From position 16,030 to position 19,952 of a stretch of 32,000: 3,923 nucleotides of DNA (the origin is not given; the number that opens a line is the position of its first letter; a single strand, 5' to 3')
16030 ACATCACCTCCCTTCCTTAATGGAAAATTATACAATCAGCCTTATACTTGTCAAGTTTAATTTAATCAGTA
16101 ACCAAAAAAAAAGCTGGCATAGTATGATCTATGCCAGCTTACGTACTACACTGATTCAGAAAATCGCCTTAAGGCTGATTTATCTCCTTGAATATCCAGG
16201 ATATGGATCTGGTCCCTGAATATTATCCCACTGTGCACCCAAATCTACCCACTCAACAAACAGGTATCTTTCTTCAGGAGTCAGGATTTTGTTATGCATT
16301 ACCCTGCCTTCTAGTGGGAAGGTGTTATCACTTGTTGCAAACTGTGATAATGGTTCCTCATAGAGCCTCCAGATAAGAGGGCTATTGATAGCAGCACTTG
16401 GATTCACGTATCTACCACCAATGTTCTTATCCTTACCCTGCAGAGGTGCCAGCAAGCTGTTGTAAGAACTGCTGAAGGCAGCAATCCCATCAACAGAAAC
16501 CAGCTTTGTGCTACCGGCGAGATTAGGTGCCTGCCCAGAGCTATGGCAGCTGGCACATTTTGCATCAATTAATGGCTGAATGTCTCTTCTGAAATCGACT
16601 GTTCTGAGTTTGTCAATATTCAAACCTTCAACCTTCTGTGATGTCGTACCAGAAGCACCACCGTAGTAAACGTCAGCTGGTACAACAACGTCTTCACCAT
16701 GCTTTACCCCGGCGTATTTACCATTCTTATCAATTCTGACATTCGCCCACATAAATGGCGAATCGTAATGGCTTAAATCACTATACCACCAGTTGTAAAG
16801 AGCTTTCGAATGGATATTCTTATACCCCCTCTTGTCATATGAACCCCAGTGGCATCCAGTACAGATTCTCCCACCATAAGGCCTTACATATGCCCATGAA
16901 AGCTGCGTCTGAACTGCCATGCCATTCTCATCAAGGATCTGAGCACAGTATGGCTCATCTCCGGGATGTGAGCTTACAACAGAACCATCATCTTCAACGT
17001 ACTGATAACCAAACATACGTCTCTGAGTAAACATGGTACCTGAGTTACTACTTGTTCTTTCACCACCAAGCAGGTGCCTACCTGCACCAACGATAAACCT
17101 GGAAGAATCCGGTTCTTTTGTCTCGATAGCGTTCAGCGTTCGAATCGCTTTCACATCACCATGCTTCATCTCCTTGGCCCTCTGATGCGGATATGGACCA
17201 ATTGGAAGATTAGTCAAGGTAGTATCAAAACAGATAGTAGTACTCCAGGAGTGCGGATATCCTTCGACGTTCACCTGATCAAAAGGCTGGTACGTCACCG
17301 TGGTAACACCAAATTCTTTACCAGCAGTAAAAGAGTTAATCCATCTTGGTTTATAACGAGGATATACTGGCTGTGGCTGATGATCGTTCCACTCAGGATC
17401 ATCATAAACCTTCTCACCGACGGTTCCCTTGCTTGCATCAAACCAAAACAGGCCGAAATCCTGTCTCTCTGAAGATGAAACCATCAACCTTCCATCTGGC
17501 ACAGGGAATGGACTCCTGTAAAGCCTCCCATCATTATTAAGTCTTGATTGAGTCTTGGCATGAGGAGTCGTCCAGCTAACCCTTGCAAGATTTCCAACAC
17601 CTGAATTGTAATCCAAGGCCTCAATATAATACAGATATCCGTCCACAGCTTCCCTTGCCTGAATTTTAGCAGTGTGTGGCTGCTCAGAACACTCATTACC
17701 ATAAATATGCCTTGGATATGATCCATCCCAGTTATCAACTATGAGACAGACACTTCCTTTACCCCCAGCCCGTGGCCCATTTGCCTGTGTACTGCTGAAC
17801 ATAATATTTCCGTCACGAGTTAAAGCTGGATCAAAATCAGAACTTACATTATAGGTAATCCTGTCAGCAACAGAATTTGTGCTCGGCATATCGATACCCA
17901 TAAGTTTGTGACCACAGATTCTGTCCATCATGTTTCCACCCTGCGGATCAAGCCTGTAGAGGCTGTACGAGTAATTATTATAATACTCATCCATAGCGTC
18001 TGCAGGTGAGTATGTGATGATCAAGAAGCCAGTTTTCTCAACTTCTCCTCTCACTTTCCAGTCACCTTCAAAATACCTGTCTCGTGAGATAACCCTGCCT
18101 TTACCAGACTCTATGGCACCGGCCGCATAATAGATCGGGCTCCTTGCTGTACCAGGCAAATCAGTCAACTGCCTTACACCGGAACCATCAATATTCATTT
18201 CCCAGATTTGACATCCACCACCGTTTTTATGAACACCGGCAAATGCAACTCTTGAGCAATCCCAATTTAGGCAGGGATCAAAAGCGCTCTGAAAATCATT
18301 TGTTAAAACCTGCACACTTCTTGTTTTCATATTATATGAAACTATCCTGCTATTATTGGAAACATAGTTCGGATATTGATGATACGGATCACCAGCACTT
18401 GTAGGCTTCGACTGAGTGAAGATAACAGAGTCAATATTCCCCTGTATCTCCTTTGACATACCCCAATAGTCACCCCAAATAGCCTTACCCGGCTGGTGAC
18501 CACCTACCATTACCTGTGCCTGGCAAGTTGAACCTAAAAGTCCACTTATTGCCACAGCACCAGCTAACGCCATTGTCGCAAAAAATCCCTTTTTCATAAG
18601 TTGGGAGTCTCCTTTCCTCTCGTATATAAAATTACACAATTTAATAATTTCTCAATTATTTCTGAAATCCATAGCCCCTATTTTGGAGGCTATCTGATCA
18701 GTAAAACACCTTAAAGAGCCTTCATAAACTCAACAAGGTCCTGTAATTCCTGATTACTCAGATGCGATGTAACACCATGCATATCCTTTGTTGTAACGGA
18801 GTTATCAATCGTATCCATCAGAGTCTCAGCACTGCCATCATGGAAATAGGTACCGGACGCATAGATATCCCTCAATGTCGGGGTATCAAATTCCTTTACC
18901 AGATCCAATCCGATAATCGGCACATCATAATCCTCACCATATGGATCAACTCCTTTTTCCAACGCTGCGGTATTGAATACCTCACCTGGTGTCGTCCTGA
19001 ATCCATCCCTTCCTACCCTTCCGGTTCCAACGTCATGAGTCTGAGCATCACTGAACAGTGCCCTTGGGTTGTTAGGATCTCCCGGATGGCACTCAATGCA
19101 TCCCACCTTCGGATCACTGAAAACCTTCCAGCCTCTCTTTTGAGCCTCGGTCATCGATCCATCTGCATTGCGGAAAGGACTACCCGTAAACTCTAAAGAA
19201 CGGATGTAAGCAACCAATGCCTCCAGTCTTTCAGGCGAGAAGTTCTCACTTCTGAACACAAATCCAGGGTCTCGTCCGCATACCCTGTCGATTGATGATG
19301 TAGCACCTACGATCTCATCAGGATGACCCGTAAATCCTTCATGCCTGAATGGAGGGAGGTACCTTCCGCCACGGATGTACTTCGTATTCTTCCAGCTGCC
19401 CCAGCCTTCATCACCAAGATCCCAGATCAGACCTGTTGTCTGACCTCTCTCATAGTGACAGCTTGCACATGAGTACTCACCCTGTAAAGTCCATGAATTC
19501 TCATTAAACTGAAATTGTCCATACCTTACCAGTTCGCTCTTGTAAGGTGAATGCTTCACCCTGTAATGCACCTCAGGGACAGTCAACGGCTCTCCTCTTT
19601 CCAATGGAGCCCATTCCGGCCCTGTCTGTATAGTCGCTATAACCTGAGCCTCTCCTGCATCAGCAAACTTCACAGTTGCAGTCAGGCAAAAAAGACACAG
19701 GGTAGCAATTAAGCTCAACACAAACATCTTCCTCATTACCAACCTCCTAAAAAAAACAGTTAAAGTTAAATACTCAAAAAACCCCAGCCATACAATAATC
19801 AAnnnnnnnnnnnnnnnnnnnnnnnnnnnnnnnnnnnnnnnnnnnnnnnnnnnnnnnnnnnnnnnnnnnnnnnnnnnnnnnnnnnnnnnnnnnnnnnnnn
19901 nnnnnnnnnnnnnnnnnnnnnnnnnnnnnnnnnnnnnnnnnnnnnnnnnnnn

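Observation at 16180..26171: Complete hydrazine synthase cluster with its electron-transfer module: the N-N bond-forming system of anammox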

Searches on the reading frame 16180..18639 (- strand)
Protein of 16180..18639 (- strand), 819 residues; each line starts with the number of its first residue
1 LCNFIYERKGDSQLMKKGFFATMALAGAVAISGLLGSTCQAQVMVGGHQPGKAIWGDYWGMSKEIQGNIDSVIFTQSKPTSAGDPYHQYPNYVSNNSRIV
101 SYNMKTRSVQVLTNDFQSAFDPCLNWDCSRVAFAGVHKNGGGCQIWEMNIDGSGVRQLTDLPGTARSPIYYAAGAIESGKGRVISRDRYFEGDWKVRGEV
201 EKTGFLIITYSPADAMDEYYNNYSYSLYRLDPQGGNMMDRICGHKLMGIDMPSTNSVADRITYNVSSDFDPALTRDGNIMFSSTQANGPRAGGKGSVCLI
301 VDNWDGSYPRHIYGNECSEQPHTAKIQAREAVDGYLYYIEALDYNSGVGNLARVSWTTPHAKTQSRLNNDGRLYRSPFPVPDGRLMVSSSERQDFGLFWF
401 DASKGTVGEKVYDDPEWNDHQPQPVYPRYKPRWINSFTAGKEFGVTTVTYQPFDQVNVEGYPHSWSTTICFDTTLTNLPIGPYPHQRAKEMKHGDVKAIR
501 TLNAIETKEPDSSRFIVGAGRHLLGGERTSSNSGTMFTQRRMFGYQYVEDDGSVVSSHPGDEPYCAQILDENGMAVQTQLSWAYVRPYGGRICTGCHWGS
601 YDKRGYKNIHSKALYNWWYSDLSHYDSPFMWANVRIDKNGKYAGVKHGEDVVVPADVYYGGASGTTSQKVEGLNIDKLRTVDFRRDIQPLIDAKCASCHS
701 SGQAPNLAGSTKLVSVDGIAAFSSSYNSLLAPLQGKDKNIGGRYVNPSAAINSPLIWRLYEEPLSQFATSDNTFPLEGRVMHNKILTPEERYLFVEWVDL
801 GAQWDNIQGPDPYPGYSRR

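Call 4: search_solved_structures(query=window:16180-18639:-, show_alignments=1)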
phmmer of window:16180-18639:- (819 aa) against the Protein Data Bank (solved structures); distinct sequences matched with E-value up to 0.001: 1.
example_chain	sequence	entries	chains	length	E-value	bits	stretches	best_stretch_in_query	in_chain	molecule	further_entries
5c2v_A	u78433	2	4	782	0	1199.5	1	43-816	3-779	HYDRAZINE SYNTHASE ALPHA SUBUNIT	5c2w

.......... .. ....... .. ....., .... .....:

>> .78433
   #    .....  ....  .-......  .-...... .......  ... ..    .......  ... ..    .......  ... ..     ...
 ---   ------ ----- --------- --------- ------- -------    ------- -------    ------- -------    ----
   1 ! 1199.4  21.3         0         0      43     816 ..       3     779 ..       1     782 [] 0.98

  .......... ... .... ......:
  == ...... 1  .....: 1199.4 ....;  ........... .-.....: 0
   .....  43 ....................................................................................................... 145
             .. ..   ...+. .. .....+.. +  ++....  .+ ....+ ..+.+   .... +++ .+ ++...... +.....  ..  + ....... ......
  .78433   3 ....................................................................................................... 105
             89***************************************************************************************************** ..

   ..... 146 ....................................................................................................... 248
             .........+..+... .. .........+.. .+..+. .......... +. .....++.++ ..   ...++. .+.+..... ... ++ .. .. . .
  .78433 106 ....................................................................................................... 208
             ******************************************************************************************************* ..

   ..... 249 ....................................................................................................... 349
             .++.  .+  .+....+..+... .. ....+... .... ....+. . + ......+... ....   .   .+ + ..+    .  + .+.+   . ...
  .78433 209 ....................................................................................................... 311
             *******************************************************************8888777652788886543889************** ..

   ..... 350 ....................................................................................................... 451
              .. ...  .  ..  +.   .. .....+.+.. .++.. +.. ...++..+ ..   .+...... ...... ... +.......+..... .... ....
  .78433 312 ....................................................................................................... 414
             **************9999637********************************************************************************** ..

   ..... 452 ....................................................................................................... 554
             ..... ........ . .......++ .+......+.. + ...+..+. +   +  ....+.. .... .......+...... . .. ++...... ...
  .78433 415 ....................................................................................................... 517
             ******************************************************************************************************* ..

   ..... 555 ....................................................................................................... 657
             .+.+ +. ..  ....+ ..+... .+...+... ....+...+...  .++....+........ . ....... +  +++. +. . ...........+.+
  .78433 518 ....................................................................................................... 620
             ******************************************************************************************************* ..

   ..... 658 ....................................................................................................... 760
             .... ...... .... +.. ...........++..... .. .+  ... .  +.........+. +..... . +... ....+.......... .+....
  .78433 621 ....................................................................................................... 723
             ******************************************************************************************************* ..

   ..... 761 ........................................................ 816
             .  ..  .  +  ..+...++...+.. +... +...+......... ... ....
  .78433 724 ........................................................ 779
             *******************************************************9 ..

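Call 7: search_protein_families(library=pfam, proteins=[window:16180-18639:-], max_evalue=0.01)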
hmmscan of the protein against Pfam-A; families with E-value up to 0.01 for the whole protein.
window:16180-18639:- (819 aa): 3 families
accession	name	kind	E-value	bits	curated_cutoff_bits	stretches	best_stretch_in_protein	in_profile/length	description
PF18582.6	HZS_alpha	-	5.6e-22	78.6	26.6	1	494-597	1-97/98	Hydrazine synthase alpha subunit middle domain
PF22297.1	PccH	-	0.0027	18.2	24.4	1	683-704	2-23/133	PccH Cytochrome c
PF07676.18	PD40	-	0.0068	16.8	20.9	0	260-288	3-33/38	WD40-like Beta Propeller Repeat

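Call 8: search_protein_families(library=ncbifam, proteins=[window:16180-18639:-], max_evalue=0.01)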
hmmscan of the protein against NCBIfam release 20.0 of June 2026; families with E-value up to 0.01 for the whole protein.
window:16180-18639:- (819 aa): 3 families
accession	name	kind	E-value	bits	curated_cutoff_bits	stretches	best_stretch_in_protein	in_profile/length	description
NF052339.1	hydrazine_alpha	equivalog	0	1581.4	800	1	16-816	1-803/804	hydrazine synthase subunit alpha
TIGR02800.1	propeller_TolB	equivalog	7.5e-07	28.4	343.15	1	89-174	207-290/418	Tol-Pal system beta propeller repeat protein TolB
NF053518.1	DipepPtdsDpp5Prph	equivalog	0.0022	16.6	900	1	96-164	41-107/655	dipeptidyl-peptidase Dpp5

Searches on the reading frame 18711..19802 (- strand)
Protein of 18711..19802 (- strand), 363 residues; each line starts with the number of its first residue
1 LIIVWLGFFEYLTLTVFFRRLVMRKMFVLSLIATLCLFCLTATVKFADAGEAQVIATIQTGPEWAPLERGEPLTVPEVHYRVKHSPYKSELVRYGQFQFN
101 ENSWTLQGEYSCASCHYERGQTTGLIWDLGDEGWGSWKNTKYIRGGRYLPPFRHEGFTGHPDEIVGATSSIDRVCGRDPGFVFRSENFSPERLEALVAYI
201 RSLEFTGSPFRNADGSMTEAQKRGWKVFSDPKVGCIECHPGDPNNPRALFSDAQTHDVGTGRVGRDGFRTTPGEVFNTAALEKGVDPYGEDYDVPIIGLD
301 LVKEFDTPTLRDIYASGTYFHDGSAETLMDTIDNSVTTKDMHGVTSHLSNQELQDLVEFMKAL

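Call 5: search_solved_structures(query=window:18711-19802:-, show_alignments=1)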
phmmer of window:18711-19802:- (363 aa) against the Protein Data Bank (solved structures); distinct sequences matched with E-value up to 0.001: 4.
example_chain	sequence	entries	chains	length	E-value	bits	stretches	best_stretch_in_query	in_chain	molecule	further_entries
5c2v_C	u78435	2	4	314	9.1e-189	630.4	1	50-363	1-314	HYDRAZINE SYNTHASE GAMMA SUBUNIT | Hypothetical (Di heme) protein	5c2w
6e1c_A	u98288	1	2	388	2.7e-06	29.9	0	209-333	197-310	Di-heme enzyme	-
3o5c_A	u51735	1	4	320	4.6e-06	29.1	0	304-362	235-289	Cytochrome c551 peroxidase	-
1iqc_A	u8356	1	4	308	6.3e-05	25.3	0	304-362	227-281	di-heme peroxidase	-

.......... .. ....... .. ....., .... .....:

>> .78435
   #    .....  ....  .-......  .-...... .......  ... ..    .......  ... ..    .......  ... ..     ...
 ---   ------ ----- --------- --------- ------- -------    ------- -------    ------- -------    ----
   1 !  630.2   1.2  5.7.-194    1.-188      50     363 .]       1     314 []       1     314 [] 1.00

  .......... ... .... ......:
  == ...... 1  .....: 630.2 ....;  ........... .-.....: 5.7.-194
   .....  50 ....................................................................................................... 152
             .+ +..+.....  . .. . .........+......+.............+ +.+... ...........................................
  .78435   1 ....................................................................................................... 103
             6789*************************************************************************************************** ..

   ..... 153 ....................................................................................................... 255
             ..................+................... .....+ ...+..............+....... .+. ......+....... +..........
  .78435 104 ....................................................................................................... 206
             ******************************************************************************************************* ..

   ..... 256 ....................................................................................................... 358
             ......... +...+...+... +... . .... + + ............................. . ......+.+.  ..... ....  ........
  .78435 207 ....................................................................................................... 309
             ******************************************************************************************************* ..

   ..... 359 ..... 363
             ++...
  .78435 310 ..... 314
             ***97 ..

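Call 7: search_protein_families(library=pfam, proteins=[window:18711-19802:-], max_evalue=0.01)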
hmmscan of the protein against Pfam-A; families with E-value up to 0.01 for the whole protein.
window:18711-19802:- (363 aa): 3 families
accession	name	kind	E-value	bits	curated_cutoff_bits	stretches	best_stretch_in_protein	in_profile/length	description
PF13442.11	Cytochrome_CBB3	-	3.2e-08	34.2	27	0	324-360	33-68/68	Cytochrome C oxidase, cbb3-type, subunit III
PF03150.19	CCP_MauG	-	8.4e-08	33.4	25.6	0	230-352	19-98/149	Di-haem cytochrome c peroxidase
PF00034.26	Cytochrom_C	-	3.4e-07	31.9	21.3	0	111-203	11-89/90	Cytochrome c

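Call 8: search_protein_families(library=ncbifam, proteins=[window:18711-19802:-], max_evalue=0.01)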
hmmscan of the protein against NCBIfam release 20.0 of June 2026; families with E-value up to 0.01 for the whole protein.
window:18711-19802:- (363 aa): 6 families
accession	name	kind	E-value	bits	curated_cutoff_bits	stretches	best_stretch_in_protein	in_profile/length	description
NF052341.1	hydrazine_gamma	equivalog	3.9e-219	726.4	625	1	24-363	1-339/339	hydrazine synthase subunit gamma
NF052342.1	hydrazine_BC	exception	3.8e-218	726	1250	1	49-363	375-690/690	hydrazine synthase subunit beta-gamma fusion subunit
TIGR04039.1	MXAN_0977_Heme2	hypoth_equivalog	1.4e-15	57.2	362.85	2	194-334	140-274/336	MbnH family di-heme enzyme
TIGR03791.1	TTQ_mauG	equivalog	1.5e-09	37.5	443.85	1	276-362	186-277/291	tryptophan tryptophylquinone biosynthesis enzyme MauG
TIGR03981.2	SAM_quin_mod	hypoth_equivalog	4.2e-07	29.2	340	0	81-134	37-91/411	His-Xaa-Ser system-associated MauG-like protein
TIGR01904.2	GSu_C4xC__C2xCH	domain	8.9e-05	22.2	27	0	96-122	36-62/73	CxxxxCH/CxxCH domain c-type cytochrome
